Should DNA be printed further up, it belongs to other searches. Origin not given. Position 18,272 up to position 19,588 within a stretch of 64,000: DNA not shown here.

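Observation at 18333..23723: Candidate sigma-54-controlled extracellular polyester/lipid hydrolase module: twin secreted PETase-like enzymes plus a divergent GAF-PAS activator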

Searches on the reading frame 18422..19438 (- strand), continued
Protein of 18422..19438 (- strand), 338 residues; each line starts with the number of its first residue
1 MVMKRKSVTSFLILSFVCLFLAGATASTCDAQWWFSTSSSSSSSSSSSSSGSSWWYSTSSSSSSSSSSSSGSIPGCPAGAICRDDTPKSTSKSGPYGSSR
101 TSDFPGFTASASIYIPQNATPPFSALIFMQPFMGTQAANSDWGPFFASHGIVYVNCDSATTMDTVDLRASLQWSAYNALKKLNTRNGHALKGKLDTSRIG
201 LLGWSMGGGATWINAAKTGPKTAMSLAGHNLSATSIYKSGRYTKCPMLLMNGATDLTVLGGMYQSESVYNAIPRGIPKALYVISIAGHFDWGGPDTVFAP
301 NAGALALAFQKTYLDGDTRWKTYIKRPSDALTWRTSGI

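Call 12: find_encoding_contigs(protein=P0005, flank=8000, max_places=3)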
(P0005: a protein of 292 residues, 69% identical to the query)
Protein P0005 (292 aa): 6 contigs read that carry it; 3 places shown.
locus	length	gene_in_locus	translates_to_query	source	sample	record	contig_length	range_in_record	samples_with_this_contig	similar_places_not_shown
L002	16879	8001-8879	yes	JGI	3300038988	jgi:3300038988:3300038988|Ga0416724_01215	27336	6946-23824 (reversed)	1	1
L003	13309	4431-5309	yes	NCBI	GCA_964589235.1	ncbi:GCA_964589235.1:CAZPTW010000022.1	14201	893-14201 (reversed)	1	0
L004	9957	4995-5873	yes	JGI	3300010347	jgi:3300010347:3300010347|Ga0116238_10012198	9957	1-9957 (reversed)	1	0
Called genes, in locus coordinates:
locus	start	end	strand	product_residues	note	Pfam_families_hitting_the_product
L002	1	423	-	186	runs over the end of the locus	PF01558:POR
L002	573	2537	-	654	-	PF00149:Metallophos, PF09587:PGA_cap (faint), PF02872:5_nucleotid_C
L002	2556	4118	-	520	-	PF13167:GTP-bdg_N, PF16360:GTP-bdg_M, PF01926:MMR_HSR1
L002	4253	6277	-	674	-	PF26965:MimR_N (weak), PF01078:Mg_chelatase (faint), PF00158:Sigma54_activat, PF14532:Sigma54_activ_2, PF07728:AAA_5, PF25601:AAA_lid_14, PF02796:HTH_7 (faint)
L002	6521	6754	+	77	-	-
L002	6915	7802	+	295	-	PF12740:PETase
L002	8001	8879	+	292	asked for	PF12740:PETase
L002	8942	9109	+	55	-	-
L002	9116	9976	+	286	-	PF12740:PETase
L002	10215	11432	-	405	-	PF12060:DUF3541 (weak)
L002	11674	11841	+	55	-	-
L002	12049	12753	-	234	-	PF00111:Fer2, PF13510:Fer2_4, PF00037:Fer4 (faint), PF12797:Fer4_2 (faint), PF14697:Fer4_21, PF22117:Fer4_Nqo3, PF25160:LdpA_Fe-S-bd (faint), PF12838:Fer4_7 (weak)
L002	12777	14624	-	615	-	PF01257:2Fe-2S_thioredx (weak), PF01512:Complex1_51K, PF10589:NADH_4Fe-4S, PF00037:Fer4, PF12837:Fer4_6 (weak), PF12838:Fer4_7, PF13237:Fer4_10, PF14697:Fer4_21, +3 more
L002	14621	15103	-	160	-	PF01257:2Fe-2S_thioredx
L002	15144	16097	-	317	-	PF02775:TPP_enzyme_C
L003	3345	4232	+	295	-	PF12740:PETase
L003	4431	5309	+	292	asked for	PF12740:PETase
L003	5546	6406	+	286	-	PF12740:PETase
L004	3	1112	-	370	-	?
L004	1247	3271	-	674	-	PF26965:MimR_N (weak), PF01078:Mg_chelatase (faint), PF00158:Sigma54_activat, PF14532:Sigma54_activ_2, PF07728:AAA_5, PF25601:AAA_lid_14, PF02796:HTH_7 (faint)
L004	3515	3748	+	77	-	-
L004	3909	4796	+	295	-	PF12740:PETase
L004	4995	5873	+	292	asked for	PF12740:PETase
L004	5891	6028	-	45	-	-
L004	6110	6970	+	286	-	PF12740:PETase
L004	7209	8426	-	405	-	PF12060:DUF3541 (weak)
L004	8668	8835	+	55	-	-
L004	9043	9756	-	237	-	PF00111:Fer2, PF13510:Fer2_4, PF00037:Fer4 (faint), PF12797:Fer4_2 (faint), PF22117:Fer4_Nqo3, PF14697:Fer4_21, PF25160:LdpA_Fe-S-bd (faint), PF12838:Fer4_7 (weak)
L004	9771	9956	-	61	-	?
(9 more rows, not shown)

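Call 21: search_protein_families(library=ncbifam, proteins=[window:18422-19438:-], max_evalue=0.01)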
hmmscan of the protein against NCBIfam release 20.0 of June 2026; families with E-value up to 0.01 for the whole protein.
window:18422-19438:- (338 aa): 1 family
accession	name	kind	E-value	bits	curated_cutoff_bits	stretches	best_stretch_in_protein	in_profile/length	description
NF051441.1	BisHyethTerphBdeA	equivalog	9.6e-17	61.2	520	1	93-324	65-286/305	bis(hydroxyethyl) terephthalate hydrolase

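Call 28: find_related_loci(query=A2, collection=genome_contigs, flank=10000)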
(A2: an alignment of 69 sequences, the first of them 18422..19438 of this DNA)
Query A2 (338 aa) in genome_contigs; peptide patterns used: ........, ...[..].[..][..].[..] (x = any residue, [..] = any of these).
182 stretches matched a pattern; 52 encode a relative of the query (tblastn E <= 1e-3); 51 distinct loci.
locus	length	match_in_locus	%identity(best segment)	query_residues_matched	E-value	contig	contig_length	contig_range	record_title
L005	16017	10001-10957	68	2-338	7e-146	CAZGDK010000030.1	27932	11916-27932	MAG TPA_asm: uncultured Smithella sp. isolate SRP263991_co7_550 genome assembly, contig: NODE_2359_length_27932_cov_12.2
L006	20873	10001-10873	58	3-336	6e-124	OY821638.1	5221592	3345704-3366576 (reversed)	MAG: Smithellaceae bacterium isolate 7d888188-1d27-4603-a379-950c855845c6 genome assembly, chromosome: 1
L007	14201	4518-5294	69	76-334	6e-123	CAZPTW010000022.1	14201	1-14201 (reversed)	MAG TPA_asm: uncultured Smithella sp. isolate binchicken_co265_149 genome assembly, contig: NODE_6697_length_14201_cov_4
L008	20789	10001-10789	67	76-338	2e-119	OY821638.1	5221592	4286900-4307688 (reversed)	MAG: Smithellaceae bacterium isolate 7d888188-1d27-4603-a379-950c855845c6 genome assembly, chromosome: 1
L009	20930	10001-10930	61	1-338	2e-121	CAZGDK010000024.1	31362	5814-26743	MAG TPA_asm: uncultured Smithella sp. isolate SRP263991_co7_550 genome assembly, contig: NODE_1877_length_31362_cov_12.3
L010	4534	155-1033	51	3-338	2e-104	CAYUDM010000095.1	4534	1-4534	MAG TPA_asm: uncultured Smithella sp. isolate binchicken_co42_513 genome assembly, contig: NODE_38800_length_4534_cov_5.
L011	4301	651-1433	59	76-338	4e-102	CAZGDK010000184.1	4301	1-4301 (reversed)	MAG TPA_asm: uncultured Smithella sp. isolate SRP263991_co7_550 genome assembly, contig: NODE_48941_length_4301_cov_11.4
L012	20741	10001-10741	56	83-336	3e-93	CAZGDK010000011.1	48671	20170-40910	MAG TPA_asm: uncultured Smithella sp. isolate SRP263991_co7_550 genome assembly, contig: NODE_722_length_48671_cov_12.45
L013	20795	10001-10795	57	76-338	1e-92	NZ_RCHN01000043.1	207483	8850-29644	MAG: Ketobacter sp. isolate BinB_TS13_700 Aliialcanivorax.sp.TS13_700_metal_reducer_ctg43, whole genome shotgun sequence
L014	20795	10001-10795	57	76-338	4e-92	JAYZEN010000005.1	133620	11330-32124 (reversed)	MAG: Pseudomonadota bacterium isolate XB_MAG143 DB_MAG143_0005, whole genome shotgun sequence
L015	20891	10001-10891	50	3-338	4e-91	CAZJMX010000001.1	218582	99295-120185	MAG TPA_asm: uncultured Smithella sp. isolate SRP302447_co2_430 genome assembly, contig: NODE_195_length_218582_cov_18.6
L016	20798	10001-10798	58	76-338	3e-91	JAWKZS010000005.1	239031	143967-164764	MAG: Gammaproteobacteria bacterium isolate AC2.38 AC2.38.fa-5, whole genome shotgun sequence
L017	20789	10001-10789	58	76-336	6e-90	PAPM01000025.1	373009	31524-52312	MAG: Pseudomonadales bacterium isolate SP163 MHASMcontig_1027328, whole genome shotgun sequence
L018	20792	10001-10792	63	76-338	1e-109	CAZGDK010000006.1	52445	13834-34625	MAG TPA_asm: uncultured Smithella sp. isolate SRP263991_co7_550 genome assembly, contig: NODE_617_length_52445_cov_11.23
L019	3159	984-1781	55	76-333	3e-90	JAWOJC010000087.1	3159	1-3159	MAG: Smithellaceae bacterium isolate CWP6-1.bin.28 k191_2199059, whole genome shotgun sequence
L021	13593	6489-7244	55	78-336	1e-87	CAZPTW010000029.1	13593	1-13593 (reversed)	MAG TPA_asm: uncultured Smithella sp. isolate binchicken_co265_149 genome assembly, contig: NODE_7064_length_13593_cov_3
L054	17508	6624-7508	26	32-324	7e-19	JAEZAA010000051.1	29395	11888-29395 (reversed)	MAG: Proteobacteria bacterium isolate OH_CBrB_123 k127_980693, whole genome shotgun sequence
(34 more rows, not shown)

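Call 34: predict_structure(alignment_id=A2)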
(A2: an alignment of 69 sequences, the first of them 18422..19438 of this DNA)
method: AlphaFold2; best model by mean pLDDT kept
length: 338 residues; sequences in the alignment: 69
mean_pLDDT: 86.1   pTM: 0.79
mean pLDDT of the five models: 86.1, 85.6, 85.6, 85.5, 85.2
residues with pLDDT >= 90: 236; 70-90: 44; 50-70: 17; < 50: 41
segments of 3 or more residues with pLDDT < 50: 28-61, 63-69
pLDDT, mean of each block of 10 residues (from residue 1): 66 75 51 40 39 39 46 85 93 97 96 97 98 90 98 95 94 99 98 98 97 98 96 94 98 87 92 98 91 91 98 98 97 97
secondary structure, 60 per line:
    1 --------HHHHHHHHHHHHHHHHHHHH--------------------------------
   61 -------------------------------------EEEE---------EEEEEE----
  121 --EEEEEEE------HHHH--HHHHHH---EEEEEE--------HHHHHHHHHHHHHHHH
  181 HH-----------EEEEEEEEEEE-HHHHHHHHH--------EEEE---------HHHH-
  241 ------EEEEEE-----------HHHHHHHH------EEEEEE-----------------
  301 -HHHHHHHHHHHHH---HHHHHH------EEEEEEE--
elements in order: H9-28 E98-101 E111-116 E123-129 H136-139 H142-147 E151-156 H165-182 E194-204 H206-214 E223-226 H236-239 E247-252 H264-271 E278-283 H302-314 H318-323 E330-336

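Call 38: fold_search(model_id=the predicted structure, library=pdb)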
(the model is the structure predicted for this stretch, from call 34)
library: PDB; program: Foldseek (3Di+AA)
matches with E <= 10: 1656; with E <= 0.001: 1046
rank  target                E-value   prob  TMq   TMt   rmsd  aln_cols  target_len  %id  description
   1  6kuo                  1.1e-20  1.00  0.68  0.86   2.4       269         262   27  Crystal strcuture of PETase N246D mutant from Ideonella sakaiensis (released 2020-09-02)
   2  8h5o                  1.9e-20  1.00  0.68  0.86   2.4       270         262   27  Crystal structure of PETase S121E/P181V/D186H/N233C/S242T/N246D/S282C mutant from Ideonella sakaiensis (released 2023-10-25)
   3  6kuq                  3.7e-20  1.00  0.68  0.86   2.4       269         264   27  Crystal strcuture of PETase A248D, R280K mutant from Ideonella sakaiensis (released 2020-09-02)
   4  6kus                  3.7e-20  1.00  0.68  0.86   2.4       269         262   27  Crystal strcuture of PETase S121E, D186H, S242T, N246D mutant from Ideonella sakaiensis (released 2020-09-02)
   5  6eqf                  6.1e-20  1.00  0.66  0.82   2.6       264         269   27  Crystal structure of a polyethylene terephthalate degrading hydrolase from Ideonella sakaiensis in spacegroup P212121 (released 2018-04-25)
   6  8cru                  7.8e-20  1.00  0.65  0.82   2.7       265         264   27  PETase Ancestral Sequence Reconstruction 008 (released 2022-09-21)
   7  8ait                  8.9e-20  1.00  0.64  0.81   3.3       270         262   26  Crystal structure of cutinase PbauzCut from Pseudomonas bauzanensis (released 2023-03-08)
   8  5xg0_A                9.4e-20  1.00  0.66  0.83   2.6       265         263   27  Crystal structure of a novel PET hydrolase from Ideonella sakaiensis 201-F6 (released 2017-12-20)
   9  9m8i_A                1.0e-19  1.00  0.66  0.84   2.6       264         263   26  Crystal structure of BHEF-bound PETase (S160A) (released 2026-01-21)
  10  9m8i_B                1.0e-19  1.00  0.66  0.84   2.6       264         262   26  Crystal structure of BHEF-bound PETase (S160A) (released 2026-01-21)
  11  6ij3                  1.2e-19  1.00  0.66  0.84   2.8       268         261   27  Crystal structure of PETase S121D, D186H mutant from Ideonella sakaiensis (released 2019-09-04)
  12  6ij5                  1.5e-19  1.00  0.64  0.82   2.5       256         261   27  Crystal structure of PETase P181A mutant from Ideonella sakaiensis (released 2019-09-04)
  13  5xg0_C                1.8e-19  1.00  0.67  0.84   3.1       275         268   28  Crystal structure of a novel PET hydrolase from Ideonella sakaiensis 201-F6 (released 2017-12-20)
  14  6scd_A                1.9e-19  1.00  0.66  0.82   3.1       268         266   27  Polyester hydrolase PE-H Y250S mutant of Pseudomonas aestusnigri (released 2020-02-26)
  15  9lmt                  1.9e-19  1.00  0.65  0.83   2.7       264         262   26  Crystal structure of variant FAST-ACC-A248E (released 2025-07-23)
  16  7vpb_A                1.9e-19  1.00  0.64  0.79   2.6       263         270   26  Crystal structure of a novel hydrolase in apo form (released 2022-10-19)
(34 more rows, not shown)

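Call 46: search_protein_families(library=pfam, proteins=[L001:13704-14825:-, L001:10575-12002:-], max_evalue=0.01)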
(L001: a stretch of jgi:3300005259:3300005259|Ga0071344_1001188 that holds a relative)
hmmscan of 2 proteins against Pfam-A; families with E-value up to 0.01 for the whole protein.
L001:13704-14825:- (373 aa): 1 family
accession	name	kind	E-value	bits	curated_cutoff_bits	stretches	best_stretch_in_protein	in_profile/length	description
PF12060.13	DUF3541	-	4.4e-09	36.1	28.2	1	223-304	178-258/330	Domain of unknown function (DUF3541)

L001:10575-12002:- (475 aa): 2 families
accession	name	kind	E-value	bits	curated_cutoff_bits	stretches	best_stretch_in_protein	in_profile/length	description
PF04140.19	ICMT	-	1.7e-05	25.6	24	1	358-454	6-94/95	Isoprenylcysteine carboxyl methyltransferase (ICMT) family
PF06966.17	DUF1295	-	0.00023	21.2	20.4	1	380-466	147-235/235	Protein of unknown function (DUF1295)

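Call 54: find_encoding_contigs(protein=P0001, flank=3000, max_places=4)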
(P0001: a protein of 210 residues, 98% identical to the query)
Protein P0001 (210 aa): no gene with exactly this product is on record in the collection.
